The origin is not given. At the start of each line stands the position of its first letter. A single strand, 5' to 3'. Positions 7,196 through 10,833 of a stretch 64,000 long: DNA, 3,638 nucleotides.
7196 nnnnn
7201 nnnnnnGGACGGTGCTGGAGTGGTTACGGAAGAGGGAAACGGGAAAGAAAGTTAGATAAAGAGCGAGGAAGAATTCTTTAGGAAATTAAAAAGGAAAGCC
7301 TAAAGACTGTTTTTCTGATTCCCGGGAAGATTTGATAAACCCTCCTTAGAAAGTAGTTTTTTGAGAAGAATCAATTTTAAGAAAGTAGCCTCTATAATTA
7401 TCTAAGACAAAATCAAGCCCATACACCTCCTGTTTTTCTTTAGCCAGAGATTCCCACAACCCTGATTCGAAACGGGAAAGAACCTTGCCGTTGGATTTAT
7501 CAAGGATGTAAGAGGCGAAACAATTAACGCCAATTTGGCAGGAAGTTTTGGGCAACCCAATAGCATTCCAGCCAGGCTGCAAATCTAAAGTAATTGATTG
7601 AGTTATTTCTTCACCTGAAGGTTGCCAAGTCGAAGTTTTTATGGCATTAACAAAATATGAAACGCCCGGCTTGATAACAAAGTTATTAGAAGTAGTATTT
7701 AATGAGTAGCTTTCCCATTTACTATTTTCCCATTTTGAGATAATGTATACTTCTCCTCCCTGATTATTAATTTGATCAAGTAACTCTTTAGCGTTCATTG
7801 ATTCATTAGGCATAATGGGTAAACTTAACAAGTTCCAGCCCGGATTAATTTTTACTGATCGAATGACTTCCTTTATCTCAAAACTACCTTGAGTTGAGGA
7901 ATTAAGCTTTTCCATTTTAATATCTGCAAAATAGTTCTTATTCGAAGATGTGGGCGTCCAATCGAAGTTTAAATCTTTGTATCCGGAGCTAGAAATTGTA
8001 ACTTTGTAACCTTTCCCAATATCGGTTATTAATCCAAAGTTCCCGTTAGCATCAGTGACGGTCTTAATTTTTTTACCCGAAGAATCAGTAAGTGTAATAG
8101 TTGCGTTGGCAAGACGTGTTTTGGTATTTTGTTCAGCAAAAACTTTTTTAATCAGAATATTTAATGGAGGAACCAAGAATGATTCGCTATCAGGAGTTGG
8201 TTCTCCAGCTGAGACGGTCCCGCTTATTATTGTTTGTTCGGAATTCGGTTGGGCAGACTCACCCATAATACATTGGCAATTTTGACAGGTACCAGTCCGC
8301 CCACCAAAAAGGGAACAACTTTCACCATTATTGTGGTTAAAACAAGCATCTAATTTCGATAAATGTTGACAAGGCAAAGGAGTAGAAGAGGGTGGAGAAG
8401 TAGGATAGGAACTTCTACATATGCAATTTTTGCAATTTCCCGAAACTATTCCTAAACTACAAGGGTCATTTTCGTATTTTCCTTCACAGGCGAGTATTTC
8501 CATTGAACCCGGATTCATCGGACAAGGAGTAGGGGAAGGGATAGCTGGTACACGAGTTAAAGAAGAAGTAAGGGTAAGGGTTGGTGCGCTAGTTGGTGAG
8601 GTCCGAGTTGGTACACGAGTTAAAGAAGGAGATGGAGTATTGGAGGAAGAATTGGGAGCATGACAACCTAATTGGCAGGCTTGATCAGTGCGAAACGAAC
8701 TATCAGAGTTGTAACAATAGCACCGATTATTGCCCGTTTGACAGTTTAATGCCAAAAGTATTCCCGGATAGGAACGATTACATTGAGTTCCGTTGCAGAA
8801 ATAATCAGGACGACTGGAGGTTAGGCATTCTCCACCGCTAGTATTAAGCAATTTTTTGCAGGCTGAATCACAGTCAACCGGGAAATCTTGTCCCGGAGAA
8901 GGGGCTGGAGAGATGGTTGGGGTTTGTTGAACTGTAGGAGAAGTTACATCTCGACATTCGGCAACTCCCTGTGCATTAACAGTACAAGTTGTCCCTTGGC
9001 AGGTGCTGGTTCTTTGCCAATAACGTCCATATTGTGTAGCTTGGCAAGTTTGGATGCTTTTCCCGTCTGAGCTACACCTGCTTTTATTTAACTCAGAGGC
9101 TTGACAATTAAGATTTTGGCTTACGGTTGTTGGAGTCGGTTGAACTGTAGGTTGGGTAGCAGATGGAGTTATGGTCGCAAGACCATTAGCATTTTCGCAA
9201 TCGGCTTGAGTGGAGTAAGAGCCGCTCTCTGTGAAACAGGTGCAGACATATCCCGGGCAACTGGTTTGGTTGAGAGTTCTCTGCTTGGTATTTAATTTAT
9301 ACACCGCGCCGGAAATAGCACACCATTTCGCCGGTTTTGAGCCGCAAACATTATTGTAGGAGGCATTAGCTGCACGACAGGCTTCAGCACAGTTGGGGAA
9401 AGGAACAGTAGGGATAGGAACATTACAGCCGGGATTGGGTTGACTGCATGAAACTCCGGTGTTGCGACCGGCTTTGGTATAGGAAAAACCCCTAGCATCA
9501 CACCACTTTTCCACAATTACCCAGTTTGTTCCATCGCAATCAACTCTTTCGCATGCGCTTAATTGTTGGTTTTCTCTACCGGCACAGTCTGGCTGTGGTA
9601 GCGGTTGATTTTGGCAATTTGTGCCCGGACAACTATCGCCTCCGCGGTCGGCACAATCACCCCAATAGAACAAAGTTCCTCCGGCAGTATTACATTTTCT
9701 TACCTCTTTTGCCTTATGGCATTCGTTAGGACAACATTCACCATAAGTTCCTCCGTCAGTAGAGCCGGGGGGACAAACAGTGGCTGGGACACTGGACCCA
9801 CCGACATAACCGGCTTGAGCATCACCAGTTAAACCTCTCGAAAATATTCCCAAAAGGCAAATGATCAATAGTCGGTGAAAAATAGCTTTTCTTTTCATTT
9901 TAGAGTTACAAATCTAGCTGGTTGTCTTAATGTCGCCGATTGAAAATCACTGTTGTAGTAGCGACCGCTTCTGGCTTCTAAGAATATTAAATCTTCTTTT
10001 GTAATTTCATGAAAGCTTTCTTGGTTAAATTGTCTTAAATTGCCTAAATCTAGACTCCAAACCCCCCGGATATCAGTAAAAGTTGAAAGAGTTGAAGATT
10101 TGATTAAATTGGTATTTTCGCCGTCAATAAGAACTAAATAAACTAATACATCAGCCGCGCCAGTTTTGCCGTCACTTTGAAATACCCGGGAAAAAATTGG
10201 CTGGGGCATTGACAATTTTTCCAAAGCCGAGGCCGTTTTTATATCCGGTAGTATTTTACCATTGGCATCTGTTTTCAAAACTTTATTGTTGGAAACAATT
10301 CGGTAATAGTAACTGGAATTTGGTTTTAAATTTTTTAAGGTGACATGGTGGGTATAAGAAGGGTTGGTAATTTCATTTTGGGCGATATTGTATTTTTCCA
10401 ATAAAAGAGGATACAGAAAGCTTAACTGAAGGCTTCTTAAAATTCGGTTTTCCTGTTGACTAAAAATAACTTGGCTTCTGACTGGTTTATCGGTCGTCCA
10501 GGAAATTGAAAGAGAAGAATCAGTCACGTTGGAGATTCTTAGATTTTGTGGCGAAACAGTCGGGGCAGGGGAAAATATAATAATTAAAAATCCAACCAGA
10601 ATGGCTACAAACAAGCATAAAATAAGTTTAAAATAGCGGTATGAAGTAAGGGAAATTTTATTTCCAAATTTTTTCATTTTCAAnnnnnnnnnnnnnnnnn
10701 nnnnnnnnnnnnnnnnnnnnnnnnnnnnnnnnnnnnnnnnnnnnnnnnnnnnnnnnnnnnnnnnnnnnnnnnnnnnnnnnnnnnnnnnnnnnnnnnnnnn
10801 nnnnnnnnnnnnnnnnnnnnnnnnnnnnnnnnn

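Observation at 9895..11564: Four-member paralogous family: N-terminal TM + FN3/PAP-N-like domain + CarboxypepD_reg-like region, spread over three surface-protein loci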

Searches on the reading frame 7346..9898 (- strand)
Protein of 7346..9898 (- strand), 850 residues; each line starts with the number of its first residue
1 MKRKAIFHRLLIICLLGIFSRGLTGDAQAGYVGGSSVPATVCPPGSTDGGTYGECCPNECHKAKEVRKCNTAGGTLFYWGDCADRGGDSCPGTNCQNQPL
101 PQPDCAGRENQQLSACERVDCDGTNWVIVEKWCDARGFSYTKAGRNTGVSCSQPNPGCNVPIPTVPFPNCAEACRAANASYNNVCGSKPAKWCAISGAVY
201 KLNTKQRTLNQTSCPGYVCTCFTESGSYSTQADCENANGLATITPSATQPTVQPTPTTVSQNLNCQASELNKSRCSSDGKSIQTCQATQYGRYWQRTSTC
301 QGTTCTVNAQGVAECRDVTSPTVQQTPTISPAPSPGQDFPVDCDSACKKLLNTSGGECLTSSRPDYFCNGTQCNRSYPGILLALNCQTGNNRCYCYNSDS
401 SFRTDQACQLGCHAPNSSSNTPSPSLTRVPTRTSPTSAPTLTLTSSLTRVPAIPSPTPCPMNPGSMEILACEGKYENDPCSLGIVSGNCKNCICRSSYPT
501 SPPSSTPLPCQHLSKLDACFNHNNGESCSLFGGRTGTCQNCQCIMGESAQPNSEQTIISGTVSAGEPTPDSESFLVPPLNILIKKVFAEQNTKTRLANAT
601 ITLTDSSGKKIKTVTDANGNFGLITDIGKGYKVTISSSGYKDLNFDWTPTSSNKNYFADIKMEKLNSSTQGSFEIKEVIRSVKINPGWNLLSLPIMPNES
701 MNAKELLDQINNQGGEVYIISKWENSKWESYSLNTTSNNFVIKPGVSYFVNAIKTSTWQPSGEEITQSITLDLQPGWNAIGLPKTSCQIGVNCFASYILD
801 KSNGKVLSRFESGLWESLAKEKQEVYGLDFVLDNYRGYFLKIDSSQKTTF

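Call 4: search_protein_families(library=pfam, proteins=[window:7346-9898:-], max_evalue=0.1)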
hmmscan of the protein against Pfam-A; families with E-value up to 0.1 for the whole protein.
window:7346-9898:- (850 aa): 4 families
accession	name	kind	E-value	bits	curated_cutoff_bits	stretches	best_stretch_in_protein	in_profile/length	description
PF13620.12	CarboxypepD_reg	-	1.1e-06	29.3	32.3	1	592-645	10-64/82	Carboxypeptidase regulatory-like domain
PF13715.12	CarbopepD_reg_2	-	1.1e-06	29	32.2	1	589-655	7-70/88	CarboxypepD_reg-like domain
PF20608.4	Phage_tube_C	-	0.002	18.9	24.1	1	596-646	17-75/82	Phage tail tube protein C-terminal domain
PF17802.7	SpaA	-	0.0031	18.1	23.1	1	583-629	5-51/91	Prealbumin-like fold domain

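Call 27: search_protein_families(library=ncbifam, proteins=[window:7346-9898:-], max_evalue=0.01)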
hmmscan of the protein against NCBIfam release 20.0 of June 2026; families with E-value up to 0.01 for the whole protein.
window:7346-9898:- (850 aa): 0 families

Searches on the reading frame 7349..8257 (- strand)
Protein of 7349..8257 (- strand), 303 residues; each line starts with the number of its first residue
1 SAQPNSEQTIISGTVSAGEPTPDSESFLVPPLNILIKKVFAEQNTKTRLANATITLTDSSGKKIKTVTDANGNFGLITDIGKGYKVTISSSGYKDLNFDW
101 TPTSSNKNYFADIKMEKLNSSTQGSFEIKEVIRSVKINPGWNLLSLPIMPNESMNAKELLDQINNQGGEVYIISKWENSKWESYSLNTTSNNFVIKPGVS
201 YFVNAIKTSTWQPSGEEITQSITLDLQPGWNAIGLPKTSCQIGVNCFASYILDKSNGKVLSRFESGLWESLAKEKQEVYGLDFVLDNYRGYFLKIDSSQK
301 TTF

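Call 52: search_solved_structures(query=window:7349-8257:-, max_evalue=1)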
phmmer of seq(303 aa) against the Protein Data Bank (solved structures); distinct sequences matched with E-value up to 1: 1.
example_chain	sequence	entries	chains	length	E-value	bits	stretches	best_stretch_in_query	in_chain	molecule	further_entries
8fmw_Ai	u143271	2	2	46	0.73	12.5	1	158-197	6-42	50S ribosomal protein bL38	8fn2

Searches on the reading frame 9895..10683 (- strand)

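Call 4: search_protein_families(library=pfam, proteins=[window:9895-10683:-], max_evalue=0.1)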
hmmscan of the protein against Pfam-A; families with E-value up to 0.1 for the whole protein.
window:9895-10683:- (262 aa): 3 families
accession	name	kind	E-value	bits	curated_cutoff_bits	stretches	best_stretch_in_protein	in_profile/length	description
PF16656.11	Pur_ac_phosph_N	-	4.5e-11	43.6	30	1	45-134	1-83/93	Purple acid Phosphatase, N-terminal domain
PF00041.27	fn3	-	9.3e-08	32.6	25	1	44-135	2-72/84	Fibronectin type III domain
PF16655.11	PhoD_N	-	0.0011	19.9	30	1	108-134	55-81/90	PhoD-like phosphatase, N-terminal domain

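Call 27: search_protein_families(library=ncbifam, proteins=[window:9895-10677:-], max_evalue=0.01)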
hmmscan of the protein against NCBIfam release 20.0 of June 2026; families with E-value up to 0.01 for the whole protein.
window:9895-10677:- (260 aa): 0 families
